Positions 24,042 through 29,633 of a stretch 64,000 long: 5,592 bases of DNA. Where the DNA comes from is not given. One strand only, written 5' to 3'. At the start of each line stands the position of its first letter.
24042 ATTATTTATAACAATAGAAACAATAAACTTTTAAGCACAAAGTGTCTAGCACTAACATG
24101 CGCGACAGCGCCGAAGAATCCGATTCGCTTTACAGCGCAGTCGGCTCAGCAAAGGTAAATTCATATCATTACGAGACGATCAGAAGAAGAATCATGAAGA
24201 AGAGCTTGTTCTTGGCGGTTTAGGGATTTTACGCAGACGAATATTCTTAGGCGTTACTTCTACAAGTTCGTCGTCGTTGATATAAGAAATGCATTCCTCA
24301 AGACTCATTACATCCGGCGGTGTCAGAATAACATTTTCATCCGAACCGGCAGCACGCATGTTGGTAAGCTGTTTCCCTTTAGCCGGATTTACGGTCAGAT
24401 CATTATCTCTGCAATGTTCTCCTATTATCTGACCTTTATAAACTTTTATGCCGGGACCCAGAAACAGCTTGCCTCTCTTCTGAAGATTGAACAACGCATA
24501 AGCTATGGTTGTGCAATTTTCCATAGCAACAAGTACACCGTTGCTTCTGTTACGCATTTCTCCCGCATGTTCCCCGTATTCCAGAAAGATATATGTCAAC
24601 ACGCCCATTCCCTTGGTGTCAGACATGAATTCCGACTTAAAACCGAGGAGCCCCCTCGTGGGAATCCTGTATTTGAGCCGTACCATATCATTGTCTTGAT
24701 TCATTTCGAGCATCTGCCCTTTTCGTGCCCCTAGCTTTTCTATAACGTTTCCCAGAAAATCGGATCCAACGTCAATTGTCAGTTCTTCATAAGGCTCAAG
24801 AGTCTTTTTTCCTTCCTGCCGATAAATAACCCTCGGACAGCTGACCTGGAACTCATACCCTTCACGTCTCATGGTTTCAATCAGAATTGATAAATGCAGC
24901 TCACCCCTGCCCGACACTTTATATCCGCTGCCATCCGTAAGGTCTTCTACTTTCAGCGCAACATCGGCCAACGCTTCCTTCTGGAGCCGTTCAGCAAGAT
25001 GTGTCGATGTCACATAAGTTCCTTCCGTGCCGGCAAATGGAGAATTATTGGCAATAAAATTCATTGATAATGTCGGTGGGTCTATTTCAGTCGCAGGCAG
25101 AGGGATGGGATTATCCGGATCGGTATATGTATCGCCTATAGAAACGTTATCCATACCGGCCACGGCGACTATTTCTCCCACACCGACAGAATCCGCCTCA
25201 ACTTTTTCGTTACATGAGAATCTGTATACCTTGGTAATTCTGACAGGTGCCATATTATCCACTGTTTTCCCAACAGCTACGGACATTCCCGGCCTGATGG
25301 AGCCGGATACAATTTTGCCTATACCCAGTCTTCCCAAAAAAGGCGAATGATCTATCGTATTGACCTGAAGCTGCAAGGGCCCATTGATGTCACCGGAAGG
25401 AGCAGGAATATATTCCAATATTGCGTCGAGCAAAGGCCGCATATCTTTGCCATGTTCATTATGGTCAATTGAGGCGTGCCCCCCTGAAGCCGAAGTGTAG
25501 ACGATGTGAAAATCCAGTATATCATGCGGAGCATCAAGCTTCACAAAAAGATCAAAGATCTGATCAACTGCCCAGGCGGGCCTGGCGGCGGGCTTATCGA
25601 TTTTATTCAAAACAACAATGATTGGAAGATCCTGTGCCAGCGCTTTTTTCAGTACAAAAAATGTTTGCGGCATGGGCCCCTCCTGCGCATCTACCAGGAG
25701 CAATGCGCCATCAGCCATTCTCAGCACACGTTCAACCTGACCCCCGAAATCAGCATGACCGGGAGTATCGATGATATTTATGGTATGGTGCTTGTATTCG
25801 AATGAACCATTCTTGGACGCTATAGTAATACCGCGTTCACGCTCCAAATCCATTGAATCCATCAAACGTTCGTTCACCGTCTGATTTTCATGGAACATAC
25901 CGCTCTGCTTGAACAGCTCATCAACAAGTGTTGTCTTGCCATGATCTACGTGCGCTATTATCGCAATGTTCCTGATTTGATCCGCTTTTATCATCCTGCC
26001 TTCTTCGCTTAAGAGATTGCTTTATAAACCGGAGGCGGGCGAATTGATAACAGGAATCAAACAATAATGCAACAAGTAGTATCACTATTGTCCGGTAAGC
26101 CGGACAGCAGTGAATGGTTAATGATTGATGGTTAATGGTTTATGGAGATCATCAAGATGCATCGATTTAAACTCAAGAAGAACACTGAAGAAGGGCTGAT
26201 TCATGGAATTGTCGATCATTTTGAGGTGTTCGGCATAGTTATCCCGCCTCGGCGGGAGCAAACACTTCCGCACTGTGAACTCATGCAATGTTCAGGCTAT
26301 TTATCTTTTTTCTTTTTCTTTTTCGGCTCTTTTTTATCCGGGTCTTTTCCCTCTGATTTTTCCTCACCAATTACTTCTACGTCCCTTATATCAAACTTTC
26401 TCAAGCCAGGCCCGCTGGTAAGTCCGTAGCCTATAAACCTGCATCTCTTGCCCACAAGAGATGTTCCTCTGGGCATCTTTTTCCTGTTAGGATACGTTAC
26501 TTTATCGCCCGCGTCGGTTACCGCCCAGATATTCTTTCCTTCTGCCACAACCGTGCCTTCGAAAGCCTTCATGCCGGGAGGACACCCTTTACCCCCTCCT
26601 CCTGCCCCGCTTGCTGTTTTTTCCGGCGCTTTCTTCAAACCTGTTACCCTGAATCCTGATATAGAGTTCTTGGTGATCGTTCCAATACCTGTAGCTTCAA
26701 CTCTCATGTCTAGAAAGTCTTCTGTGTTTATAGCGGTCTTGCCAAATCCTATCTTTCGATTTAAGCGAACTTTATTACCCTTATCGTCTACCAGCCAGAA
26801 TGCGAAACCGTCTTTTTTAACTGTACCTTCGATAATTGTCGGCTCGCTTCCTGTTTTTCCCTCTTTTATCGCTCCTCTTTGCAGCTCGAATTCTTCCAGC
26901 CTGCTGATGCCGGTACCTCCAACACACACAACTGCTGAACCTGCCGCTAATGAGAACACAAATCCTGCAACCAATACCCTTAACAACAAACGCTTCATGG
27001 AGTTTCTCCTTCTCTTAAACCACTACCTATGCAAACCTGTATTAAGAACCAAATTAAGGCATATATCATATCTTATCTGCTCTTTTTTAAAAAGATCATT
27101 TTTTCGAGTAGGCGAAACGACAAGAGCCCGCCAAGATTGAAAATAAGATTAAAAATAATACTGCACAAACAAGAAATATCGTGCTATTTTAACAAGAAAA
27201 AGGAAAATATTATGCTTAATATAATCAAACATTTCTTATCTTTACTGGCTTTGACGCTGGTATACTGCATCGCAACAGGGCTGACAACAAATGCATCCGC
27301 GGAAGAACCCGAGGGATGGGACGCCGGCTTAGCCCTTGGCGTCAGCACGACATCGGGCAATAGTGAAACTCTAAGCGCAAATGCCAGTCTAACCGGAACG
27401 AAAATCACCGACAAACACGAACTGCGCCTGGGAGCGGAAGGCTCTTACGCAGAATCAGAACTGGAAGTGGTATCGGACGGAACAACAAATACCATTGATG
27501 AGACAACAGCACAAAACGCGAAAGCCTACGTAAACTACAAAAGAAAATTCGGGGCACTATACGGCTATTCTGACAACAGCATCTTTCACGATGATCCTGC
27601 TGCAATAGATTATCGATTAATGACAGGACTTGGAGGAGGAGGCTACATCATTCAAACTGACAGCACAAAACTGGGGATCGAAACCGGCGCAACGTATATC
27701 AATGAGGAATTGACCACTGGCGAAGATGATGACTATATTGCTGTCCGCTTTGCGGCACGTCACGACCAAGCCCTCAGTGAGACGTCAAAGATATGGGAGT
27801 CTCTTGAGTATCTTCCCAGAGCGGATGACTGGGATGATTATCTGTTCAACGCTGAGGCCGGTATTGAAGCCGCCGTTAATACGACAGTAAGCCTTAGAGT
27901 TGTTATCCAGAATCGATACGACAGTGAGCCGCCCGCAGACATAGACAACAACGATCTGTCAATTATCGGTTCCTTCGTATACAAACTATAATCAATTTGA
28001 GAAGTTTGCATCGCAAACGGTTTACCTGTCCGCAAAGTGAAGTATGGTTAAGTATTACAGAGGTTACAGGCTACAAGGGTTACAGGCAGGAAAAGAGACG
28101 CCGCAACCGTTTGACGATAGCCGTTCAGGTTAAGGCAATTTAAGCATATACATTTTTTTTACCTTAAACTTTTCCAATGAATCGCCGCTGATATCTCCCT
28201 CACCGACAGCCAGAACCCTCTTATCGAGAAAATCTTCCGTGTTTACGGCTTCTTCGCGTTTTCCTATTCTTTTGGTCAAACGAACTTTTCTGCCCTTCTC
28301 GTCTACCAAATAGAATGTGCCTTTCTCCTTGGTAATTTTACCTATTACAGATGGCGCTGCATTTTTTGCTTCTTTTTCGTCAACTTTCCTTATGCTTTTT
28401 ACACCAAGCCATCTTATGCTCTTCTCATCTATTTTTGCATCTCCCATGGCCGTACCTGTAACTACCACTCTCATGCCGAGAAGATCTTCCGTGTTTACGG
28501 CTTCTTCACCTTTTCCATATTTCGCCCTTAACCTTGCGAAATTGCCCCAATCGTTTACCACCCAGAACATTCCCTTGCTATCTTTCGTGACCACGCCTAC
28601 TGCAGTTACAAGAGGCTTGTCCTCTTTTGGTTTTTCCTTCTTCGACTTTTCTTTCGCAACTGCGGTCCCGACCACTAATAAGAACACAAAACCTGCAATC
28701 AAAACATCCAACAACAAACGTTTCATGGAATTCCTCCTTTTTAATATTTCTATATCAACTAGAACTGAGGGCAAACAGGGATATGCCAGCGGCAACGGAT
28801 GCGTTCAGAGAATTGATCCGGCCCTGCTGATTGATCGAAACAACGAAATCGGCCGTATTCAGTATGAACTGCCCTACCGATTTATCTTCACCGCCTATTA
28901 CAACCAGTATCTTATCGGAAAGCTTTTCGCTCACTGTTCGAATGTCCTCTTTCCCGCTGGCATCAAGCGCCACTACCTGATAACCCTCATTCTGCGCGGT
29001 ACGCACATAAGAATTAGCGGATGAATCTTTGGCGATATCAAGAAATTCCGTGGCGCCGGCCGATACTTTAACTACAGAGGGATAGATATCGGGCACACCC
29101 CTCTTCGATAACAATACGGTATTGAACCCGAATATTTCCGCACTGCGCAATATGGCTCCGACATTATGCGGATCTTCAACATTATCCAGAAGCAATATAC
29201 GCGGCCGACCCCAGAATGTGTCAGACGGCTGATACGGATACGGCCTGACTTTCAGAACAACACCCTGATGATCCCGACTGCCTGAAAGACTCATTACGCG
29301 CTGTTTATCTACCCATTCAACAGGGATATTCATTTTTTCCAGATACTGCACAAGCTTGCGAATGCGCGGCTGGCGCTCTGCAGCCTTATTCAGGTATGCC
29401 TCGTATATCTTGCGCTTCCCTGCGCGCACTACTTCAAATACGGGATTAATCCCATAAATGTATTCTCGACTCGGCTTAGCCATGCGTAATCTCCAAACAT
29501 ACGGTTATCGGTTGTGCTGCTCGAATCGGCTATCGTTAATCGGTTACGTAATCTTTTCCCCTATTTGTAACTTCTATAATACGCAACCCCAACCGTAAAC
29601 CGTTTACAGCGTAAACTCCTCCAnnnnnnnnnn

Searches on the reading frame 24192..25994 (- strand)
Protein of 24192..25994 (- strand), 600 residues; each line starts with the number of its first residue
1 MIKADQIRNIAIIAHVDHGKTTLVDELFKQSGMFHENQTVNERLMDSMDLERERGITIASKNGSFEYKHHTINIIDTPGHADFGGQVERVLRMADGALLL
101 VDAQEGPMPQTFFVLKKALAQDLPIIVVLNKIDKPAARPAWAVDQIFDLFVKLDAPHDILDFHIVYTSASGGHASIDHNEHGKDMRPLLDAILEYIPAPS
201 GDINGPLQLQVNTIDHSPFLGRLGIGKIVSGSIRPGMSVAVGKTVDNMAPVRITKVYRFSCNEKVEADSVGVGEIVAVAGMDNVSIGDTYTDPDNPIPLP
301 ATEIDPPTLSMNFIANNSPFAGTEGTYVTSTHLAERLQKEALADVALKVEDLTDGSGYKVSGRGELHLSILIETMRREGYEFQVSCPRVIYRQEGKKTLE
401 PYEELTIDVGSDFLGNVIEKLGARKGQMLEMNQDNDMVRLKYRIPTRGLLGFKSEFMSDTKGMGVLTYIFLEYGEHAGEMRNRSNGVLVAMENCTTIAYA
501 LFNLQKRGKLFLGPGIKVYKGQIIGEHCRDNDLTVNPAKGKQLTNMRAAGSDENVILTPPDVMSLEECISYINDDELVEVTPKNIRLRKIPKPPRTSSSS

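Call 9: search_protein_families(library=pfam, proteins=[window:24192-25994:-])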
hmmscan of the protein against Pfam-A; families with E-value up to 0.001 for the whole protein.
window:24192-25994:- (600 aa): 9 families
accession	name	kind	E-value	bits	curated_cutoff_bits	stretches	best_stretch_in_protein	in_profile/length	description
PF00009.33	GTP_EFTU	-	3.2e-57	193.6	26.5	1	6-197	2-187/188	Elongation factor Tu GTP binding domain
PF21018.2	BipA_C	-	3.8e-46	155.8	23.8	1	485-590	1-106/110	TypA/BipA C-terminal domain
PF00679.30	EFG_C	-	3.1e-23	82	27.9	1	398-482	2-87/89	Elongation factor G C-terminus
PF03144.31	GTP_EFTU_D2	-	4.6e-10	40.2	30.3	1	221-290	1-72/73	Elongation factor Tu domain 2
PF22042.2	EF-G_D2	-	4e-08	33.7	27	1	218-291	13-82/84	Elongation factor G domain 2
PF01926.29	MMR_HSR1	-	5e-07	30.3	21.9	1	10-131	2-113/113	50S ribosome-binding GTPase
PF08477.19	Roc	-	4.9e-05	24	27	1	13-133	5-119/119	Ras of Complex, Roc, domain of DAPkinase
PF14492.12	EFG_III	-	0.00051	20.5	27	1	331-382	19-71/75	Elongation Factor G, domain III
PF02421.24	FeoB_N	-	0.00081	19.4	27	0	55-135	32-118/156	Ferrous iron transport protein B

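Call 11: find_related_loci(query=window:24192-25994:-, collection=genome_contigs, flank=10000)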
Query window:24192-25994:- (600 aa) in genome_contigs; peptide patterns used: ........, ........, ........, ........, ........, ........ (x = any residue, [..] = any of these).
317 stretches matched a pattern; 295 encode a relative of the query (tblastn E <= 1e-3); the best 80 are kept; 80 distinct loci.
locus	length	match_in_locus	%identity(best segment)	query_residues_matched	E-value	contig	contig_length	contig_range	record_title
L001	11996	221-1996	77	1-592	0e+0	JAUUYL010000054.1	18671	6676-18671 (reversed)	MAG: Lentisphaerota bacterium isolate CSMAG_166 CSMAG_166_k127_11457620_length_18671_cov_10.9969, whole genome shotgun s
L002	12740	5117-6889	77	1-591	0e+0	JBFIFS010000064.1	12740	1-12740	MAG: Kiritimatiellia bacterium isolate Mix_sand11.2021.09.G.36 k141_1953015_length_12740_cov_12.5633, whole genome shotg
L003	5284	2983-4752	76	1-590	0e+0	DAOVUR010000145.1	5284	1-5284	MAG TPA_asm: bacterium isolate CSMAG_1684 CSMAG_1684_k141_3878387_length_5284_cov_13.0000, whole genome shotgun sequence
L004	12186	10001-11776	75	1-592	0e+0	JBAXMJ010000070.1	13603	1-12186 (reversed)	MAG: bacterium isolate ELA450 MAG450_70, whole genome shotgun sequence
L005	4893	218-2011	74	1-598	0e+0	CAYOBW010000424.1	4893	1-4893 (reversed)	MAG TPA_asm: uncultured Victivallales bacterium isolate SRP272421_co2_758 genome assembly, contig: NODE_72692_length_489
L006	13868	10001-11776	75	1-592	0e+0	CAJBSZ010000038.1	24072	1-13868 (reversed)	uncultured bacterium isolate Loc090907-8m_bin-482 genome assembly, contig: bin-482:038/559, whole genome shotgun sequenc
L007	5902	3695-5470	76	1-592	0e+0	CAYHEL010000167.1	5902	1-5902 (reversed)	MAG TPA_asm: uncultured Verrucomicrobiota bacterium isolate ERP119702_co1_241 genome assembly, contig: NODE_20147_length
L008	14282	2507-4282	75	1-592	0e+0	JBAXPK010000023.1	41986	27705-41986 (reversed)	MAG: bacterium isolate ELA529 MAG529_23, whole genome shotgun sequence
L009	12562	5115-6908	74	1-598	0e+0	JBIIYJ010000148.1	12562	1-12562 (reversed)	MAG: Kiritimatiellia bacterium isolate ME2005-09-19_3300034101_group2_bin229 Rohwer_bin2517_scaffold_4330_c1, whole geno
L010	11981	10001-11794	74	1-598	0e+0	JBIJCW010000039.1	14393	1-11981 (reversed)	MAG: Kiritimatiellia bacterium isolate ME2006-08-22D15_3300044611_group2_bin126 Rohwer_bin2518_scaffold_4286_c1, whole g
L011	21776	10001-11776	75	1-592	0e+0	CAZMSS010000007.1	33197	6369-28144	MAG TPA_asm: uncultured Verrucomicrobiota bacterium isolate binchicken_co2_359 genome assembly, contig: NODE_770_length_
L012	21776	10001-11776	74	1-592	0e+0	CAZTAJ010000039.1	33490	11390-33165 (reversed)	MAG TPA_asm: uncultured Verrucomicrobiota bacterium isolate SRP272421_co4_360 genome assembly, contig: NODE_2472_length_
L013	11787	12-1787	76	1-592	0e+0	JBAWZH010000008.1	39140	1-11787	MAG: bacterium isolate ELA110 MAG110_8, whole genome shotgun sequence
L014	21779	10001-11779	75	1-592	0e+0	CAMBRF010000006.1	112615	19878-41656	MAG: PVC group bacterium isolate MiH-14oct19-80 genome assembly, contig: MiH-14oct19-C161, whole genome shotgun sequence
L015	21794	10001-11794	74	1-598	0e+0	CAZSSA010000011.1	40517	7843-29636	MAG TPA_asm: uncultured Verrucomicrobiota bacterium isolate SRP272421_co3_542 genome assembly, contig: NODE_1402_length_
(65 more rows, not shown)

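Call 23: find_encoding_contigs(protein=window:24192-25994:-, flank=10000, max_places=10)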
Protein window:24192-25994:- (600 aa): no gene with exactly this product is on record in the collection.

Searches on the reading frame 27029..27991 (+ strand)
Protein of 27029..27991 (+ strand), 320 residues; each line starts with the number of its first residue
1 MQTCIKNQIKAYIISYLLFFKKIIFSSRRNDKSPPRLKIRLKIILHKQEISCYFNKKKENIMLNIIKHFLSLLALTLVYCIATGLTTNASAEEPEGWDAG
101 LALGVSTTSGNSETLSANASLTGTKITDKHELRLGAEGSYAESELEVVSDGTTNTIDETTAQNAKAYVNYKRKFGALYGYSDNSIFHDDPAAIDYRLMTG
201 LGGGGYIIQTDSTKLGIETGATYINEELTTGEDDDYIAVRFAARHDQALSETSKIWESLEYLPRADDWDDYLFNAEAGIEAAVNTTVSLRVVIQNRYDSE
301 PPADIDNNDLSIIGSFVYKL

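Call 9: search_protein_families(library=pfam, proteins=[window:27029-27991:+])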
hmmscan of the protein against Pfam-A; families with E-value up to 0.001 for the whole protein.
window:27029-27991:+ (320 aa): 1 family
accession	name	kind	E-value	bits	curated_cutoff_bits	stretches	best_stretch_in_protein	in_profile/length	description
PF04338.18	DUF481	-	7.3e-33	114.8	21.1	1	103-319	3-209/210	Protein of unknown function, DUF481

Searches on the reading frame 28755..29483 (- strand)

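Call 9: search_protein_families(library=pfam, proteins=[window:28755-29483:-])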
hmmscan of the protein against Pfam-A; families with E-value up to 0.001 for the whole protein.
window:28755-29483:- (242 aa): 3 families
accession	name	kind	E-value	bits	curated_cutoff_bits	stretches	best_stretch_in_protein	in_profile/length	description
PF00588.24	SpoU_methylase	-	2e-32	112.7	29.7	1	96-236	3-141/142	SpoU rRNA Methylase family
PF08032.17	SpoU_sub_bind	-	3.2e-19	69.5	22.8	1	8-85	1-76/76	RNA 2'-O ribose methyltransferase substrate binding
PF01994.21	Trm56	-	9e-05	22.8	25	1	149-221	6-78/119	tRNA ribose 2'-O-methyltransferase, aTrm56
